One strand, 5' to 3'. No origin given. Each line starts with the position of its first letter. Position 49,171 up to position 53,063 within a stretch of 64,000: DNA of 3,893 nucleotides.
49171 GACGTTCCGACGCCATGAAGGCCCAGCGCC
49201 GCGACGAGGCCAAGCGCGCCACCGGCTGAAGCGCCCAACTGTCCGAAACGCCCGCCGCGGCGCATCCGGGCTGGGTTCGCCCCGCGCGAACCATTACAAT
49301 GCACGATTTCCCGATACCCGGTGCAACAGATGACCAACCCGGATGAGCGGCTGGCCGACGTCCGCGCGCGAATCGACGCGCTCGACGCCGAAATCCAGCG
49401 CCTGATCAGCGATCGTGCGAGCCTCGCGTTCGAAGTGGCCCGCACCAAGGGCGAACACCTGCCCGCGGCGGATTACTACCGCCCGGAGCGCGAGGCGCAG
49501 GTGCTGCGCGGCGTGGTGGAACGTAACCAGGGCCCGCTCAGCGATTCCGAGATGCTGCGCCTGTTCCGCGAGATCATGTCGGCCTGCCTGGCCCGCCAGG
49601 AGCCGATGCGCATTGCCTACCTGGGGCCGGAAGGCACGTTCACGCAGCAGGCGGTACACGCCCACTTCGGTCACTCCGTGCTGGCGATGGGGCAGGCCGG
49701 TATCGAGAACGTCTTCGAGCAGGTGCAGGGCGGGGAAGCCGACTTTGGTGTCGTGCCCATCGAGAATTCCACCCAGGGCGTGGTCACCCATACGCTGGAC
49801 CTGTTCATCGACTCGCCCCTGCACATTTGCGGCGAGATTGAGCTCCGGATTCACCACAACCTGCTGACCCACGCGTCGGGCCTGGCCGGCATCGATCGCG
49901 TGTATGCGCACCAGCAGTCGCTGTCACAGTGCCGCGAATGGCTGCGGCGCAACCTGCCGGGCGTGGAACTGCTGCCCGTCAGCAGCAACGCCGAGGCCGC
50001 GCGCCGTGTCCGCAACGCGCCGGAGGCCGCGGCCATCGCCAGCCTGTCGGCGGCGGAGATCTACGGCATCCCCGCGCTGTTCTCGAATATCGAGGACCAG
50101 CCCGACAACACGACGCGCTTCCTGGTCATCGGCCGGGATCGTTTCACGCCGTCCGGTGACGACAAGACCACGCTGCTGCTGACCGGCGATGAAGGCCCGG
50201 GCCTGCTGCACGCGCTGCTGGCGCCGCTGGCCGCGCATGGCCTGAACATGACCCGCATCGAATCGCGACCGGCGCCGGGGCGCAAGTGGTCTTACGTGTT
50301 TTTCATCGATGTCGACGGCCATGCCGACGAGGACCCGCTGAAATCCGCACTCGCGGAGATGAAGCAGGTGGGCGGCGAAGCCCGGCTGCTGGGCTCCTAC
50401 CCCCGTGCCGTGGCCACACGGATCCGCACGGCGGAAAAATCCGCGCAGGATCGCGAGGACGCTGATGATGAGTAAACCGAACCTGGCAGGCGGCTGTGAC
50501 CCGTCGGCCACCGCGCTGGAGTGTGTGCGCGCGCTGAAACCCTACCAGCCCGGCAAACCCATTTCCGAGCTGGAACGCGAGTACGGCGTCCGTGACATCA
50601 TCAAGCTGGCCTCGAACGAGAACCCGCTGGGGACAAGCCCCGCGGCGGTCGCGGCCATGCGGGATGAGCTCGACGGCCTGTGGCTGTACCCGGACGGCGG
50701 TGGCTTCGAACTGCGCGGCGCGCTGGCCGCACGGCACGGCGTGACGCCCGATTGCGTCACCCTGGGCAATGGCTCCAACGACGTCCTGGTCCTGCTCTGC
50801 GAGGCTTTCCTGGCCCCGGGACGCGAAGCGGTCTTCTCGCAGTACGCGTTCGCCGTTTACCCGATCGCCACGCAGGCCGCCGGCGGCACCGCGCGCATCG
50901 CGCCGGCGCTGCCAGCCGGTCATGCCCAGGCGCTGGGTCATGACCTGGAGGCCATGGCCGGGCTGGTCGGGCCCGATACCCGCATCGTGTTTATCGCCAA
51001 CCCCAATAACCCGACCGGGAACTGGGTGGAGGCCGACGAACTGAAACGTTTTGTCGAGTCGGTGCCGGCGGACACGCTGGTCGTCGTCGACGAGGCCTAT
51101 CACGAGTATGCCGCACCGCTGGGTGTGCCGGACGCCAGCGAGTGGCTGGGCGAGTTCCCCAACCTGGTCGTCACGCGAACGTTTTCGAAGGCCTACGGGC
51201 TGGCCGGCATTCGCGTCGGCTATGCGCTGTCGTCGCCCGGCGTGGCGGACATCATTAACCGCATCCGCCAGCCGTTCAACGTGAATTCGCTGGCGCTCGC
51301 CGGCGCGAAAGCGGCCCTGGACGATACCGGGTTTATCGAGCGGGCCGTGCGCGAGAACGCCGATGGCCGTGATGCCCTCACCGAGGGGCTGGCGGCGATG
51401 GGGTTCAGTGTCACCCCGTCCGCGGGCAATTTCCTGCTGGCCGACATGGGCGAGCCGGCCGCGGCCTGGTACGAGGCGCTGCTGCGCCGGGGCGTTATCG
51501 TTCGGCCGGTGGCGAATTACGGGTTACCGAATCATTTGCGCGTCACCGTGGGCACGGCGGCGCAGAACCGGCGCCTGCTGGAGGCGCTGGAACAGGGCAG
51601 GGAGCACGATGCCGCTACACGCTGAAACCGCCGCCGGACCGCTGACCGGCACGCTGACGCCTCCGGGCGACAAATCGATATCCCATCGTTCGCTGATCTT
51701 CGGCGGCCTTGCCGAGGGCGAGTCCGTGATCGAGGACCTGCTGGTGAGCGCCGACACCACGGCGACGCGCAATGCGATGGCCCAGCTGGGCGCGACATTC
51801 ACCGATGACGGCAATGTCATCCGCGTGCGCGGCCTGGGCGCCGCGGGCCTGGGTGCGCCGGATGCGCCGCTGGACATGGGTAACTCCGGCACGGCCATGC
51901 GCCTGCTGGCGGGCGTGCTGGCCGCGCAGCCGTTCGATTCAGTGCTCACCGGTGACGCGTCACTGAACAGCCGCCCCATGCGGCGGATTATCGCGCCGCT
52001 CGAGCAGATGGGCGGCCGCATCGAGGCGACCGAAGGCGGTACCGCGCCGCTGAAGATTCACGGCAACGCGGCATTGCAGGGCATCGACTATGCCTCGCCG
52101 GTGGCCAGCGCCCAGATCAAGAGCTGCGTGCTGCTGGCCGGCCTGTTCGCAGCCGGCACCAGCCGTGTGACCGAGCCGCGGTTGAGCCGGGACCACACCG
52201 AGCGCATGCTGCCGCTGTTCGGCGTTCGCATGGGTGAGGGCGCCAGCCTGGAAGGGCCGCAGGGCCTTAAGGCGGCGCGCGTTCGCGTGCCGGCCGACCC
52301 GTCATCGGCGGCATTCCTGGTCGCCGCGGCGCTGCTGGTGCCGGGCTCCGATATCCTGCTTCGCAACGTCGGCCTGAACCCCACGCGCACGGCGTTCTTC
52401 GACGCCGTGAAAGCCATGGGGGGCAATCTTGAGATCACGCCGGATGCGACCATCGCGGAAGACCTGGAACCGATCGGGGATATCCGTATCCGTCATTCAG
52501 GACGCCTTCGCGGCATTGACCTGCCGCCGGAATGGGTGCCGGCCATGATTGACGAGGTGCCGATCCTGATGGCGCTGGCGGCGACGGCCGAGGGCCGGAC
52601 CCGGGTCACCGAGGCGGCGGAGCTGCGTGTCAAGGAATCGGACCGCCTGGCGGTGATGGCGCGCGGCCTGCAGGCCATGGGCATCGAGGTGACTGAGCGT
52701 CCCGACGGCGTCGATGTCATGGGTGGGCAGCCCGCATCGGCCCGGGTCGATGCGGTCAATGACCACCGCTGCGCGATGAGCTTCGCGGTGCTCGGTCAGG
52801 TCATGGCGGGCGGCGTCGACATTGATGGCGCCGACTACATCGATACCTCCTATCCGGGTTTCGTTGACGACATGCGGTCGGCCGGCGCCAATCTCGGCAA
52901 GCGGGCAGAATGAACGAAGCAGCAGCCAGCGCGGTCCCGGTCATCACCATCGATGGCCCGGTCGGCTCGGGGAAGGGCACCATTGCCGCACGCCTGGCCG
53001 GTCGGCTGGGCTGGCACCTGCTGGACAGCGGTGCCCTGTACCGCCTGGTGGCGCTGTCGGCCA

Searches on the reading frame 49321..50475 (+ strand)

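Call 38: search_protein_families(library=pfam, proteins=[window:49321-50475:+], max_evalue=0.00001)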
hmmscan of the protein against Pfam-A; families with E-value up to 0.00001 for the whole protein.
window:49321-50475:+ (384 aa): 3 families
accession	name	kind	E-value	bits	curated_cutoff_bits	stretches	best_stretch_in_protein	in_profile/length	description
PF00800.23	PDT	-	1e-63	214.9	25.2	1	98-273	1-179/181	Prephenate dehydratase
PF01817.26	CM_2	-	3.5e-19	69.3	27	1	14-94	1-80/80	Chorismate mutase type II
PF01842.31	ACT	-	7.1e-10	38.9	27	1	289-346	7-63/66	ACT domain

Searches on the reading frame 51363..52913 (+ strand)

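Call 38: search_protein_families(library=pfam, proteins=[window:51363-52913:+], max_evalue=0.00001)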
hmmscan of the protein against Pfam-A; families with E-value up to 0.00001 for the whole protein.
window:51363-52913:+ (516 aa): 1 family
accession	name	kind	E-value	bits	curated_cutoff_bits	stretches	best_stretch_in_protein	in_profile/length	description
PF00275.25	EPSP_synthase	-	7e-113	377.9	22.8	1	91-504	4-417/417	EPSP synthase (3-phosphoshikimate 1-carboxyvinyltransferase)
